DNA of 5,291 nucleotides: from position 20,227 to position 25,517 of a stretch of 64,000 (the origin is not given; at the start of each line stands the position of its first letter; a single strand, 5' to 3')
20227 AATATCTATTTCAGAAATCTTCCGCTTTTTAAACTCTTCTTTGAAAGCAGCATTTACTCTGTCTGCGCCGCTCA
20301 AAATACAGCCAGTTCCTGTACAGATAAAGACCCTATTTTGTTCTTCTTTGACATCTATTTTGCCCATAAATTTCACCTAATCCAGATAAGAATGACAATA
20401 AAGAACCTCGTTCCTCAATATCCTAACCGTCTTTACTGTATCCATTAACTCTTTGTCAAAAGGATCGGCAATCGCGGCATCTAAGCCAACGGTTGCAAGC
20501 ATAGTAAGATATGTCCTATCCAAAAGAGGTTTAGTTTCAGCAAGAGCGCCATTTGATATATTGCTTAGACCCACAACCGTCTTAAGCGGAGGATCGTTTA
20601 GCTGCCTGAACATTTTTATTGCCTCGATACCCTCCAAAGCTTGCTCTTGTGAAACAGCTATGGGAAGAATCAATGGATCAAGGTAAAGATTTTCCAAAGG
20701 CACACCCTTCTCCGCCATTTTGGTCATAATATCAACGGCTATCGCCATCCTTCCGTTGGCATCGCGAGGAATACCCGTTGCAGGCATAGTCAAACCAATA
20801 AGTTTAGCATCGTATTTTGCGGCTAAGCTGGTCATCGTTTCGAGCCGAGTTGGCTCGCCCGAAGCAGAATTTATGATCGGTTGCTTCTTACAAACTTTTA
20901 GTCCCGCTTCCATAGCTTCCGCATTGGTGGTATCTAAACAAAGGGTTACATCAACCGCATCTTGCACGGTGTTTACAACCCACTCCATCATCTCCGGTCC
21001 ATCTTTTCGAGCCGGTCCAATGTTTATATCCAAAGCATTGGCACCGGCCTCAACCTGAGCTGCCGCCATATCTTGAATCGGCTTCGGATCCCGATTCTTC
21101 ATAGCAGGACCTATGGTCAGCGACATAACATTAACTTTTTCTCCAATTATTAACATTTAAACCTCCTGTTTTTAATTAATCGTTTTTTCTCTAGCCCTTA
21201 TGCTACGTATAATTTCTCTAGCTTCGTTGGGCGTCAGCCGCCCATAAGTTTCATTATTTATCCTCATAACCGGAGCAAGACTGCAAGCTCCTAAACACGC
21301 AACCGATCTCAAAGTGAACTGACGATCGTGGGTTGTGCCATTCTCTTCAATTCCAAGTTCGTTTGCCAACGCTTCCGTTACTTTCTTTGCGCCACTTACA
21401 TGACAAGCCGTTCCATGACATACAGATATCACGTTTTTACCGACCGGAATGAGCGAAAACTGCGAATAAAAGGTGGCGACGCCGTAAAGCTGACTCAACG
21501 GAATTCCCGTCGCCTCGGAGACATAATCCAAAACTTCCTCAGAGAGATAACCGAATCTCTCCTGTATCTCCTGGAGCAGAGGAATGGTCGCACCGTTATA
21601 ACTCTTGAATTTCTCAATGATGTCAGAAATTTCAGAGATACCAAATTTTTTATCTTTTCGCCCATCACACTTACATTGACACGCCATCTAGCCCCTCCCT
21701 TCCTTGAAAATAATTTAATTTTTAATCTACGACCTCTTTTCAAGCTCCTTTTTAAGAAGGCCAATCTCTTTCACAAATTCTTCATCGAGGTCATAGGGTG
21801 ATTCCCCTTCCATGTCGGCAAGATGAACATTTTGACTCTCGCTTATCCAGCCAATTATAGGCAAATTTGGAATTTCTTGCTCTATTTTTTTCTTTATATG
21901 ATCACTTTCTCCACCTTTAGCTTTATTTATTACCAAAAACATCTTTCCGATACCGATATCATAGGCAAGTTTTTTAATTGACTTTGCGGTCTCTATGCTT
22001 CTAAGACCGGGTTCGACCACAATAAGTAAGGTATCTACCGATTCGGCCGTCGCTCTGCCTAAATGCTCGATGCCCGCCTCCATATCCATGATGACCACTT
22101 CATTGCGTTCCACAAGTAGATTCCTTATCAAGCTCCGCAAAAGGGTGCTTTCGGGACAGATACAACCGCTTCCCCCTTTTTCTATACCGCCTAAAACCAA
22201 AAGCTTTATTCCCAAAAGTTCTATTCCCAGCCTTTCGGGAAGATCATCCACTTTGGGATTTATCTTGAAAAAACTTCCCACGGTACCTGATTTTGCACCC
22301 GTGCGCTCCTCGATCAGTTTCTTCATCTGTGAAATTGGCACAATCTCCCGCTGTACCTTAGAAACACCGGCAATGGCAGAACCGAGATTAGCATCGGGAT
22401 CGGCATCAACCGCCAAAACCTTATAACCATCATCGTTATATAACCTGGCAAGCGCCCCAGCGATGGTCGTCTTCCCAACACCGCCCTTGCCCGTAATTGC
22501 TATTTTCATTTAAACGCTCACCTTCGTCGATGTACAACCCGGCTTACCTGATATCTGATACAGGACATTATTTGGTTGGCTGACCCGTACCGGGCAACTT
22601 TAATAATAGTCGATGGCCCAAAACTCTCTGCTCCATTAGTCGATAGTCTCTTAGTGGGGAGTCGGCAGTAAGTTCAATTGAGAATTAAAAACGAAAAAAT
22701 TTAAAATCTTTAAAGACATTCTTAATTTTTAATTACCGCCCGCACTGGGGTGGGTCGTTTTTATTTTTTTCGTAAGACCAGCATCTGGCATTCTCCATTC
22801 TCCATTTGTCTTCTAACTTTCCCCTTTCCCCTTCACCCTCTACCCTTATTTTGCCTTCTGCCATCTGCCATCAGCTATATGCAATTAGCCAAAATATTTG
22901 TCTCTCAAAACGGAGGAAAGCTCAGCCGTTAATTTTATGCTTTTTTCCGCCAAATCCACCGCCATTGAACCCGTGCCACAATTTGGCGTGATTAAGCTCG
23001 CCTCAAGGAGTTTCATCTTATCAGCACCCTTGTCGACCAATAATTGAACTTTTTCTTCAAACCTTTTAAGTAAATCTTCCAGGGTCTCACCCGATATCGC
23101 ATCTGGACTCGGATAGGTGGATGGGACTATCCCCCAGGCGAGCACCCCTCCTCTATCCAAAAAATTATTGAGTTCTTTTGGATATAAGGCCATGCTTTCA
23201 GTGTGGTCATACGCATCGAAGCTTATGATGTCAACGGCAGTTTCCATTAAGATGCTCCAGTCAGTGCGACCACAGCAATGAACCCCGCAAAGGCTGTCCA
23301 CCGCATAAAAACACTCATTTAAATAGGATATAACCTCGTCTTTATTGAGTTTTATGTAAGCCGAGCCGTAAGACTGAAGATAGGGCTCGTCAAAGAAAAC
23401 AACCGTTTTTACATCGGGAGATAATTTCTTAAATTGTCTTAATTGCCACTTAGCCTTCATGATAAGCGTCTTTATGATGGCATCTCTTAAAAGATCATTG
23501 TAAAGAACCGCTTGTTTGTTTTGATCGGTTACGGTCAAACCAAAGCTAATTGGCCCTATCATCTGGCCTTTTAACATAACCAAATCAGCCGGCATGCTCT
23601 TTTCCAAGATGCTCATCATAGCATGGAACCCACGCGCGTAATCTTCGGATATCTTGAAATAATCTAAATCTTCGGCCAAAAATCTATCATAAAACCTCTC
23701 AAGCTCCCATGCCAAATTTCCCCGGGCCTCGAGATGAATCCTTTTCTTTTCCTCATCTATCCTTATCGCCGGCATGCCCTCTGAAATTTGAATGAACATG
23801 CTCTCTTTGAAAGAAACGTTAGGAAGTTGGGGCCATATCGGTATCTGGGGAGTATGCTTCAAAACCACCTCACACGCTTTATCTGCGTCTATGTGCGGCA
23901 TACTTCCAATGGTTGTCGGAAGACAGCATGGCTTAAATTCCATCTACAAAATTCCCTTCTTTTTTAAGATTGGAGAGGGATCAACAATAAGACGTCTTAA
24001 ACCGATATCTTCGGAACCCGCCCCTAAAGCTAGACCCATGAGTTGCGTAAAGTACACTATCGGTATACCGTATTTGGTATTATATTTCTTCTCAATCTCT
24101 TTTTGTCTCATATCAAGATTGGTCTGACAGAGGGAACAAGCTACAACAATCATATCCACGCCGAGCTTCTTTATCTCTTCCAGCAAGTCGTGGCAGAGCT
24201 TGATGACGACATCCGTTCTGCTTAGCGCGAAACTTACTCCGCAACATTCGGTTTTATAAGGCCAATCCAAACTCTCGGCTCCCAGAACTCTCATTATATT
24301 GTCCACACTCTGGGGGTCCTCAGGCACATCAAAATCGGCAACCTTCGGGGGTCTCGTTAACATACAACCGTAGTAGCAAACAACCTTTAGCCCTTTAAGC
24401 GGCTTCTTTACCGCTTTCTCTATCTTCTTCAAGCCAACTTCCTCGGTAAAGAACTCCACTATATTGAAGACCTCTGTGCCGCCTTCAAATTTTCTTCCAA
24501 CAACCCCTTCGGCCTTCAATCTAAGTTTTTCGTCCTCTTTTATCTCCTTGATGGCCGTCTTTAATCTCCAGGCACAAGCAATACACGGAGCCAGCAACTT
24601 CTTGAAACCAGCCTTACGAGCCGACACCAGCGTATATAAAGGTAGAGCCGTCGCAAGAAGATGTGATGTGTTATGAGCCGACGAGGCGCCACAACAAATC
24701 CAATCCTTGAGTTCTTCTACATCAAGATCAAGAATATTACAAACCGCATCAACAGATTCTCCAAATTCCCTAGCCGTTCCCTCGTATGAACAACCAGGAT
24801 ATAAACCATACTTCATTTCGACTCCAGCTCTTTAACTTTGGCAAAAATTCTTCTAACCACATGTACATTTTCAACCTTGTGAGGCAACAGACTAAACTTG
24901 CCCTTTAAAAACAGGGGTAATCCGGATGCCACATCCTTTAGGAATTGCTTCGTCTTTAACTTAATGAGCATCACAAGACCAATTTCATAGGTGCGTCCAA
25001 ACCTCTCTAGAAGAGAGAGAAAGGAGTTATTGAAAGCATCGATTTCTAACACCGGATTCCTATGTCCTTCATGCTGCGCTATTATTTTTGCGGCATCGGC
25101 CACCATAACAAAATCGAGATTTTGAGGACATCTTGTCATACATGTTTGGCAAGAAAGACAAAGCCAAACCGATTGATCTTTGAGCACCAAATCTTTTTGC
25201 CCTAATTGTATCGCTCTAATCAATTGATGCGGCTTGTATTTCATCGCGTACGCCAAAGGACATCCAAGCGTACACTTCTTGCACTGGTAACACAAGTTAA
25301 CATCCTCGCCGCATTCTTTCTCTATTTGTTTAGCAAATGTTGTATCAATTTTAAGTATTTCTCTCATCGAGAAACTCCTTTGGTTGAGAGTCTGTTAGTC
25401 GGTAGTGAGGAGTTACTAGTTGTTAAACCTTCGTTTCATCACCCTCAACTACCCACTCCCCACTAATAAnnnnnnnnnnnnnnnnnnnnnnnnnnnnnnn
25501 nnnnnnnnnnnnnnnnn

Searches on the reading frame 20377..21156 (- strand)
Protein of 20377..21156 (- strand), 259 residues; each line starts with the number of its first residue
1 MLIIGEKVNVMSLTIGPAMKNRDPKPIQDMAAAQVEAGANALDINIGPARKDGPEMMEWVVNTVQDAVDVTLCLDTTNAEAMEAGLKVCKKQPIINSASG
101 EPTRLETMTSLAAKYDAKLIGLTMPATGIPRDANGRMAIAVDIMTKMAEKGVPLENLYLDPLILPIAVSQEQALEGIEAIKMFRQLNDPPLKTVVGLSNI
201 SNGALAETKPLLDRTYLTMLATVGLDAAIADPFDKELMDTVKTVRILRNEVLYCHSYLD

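Call 25: search_protein_families(library=pfam, proteins=[window:20377-21156:-], max_evalue=0.00001)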
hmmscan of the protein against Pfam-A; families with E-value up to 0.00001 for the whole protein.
window:20377-21156:- (259 aa): 2 families
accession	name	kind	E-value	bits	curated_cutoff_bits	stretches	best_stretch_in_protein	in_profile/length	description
PF00809.28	Pterin_bind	-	6.9e-24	85.3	25.5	1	20-218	16-226/244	Pterin binding enzyme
PF03599.22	CdhD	-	6.5e-08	32.1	24.8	1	50-179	78-194/387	CO dehydrogenase/acetyl-CoA synthase delta subunit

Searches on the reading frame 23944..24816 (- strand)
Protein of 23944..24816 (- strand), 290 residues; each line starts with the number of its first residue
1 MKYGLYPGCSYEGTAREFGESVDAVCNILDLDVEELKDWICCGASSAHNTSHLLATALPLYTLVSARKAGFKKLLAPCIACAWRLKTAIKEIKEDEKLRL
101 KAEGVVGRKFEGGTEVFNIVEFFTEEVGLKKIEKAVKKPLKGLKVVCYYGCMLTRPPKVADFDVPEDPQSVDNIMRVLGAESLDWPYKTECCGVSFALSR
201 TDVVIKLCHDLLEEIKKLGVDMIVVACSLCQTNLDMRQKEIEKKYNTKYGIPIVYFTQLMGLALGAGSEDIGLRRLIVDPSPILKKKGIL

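Call 25: search_protein_families(library=pfam, proteins=[window:23944-24816:-], max_evalue=0.00001)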
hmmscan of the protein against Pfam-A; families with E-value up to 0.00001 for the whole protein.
window:23944-24816:- (290 aa): 1 family
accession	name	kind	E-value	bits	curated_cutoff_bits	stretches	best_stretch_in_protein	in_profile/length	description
PF02754.22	CCG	-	5.3e-20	71.7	20.6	2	145-235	1-85/85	Cysteine-rich domain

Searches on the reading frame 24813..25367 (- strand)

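Call 25: search_protein_families(library=pfam, proteins=[window:24813-25367:-], max_evalue=0.00001)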
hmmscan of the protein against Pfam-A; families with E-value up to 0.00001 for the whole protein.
window:24813-25367:- (184 aa): 5 families
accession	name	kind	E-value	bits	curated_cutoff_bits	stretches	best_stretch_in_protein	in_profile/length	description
PF13534.11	Fer4_17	-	5.6e-11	43.3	22.2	1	26-85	2-61/61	4Fe-4S dicluster domain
PF13183.11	Fer4_8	-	1.3e-10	42.1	27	1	23-84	2-68/68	4Fe-4S dicluster domain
PF13187.11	Fer4_9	-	2.4e-09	37.5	27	1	26-83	2-50/52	4Fe-4S dicluster domain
PF12838.12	Fer4_7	-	2e-06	28.6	27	1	26-83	2-51/52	4Fe-4S dicluster domain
PF13237.11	Fer4_10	-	3.3e-06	27.3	25.5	0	22-81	5-53/53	4Fe-4S dicluster domain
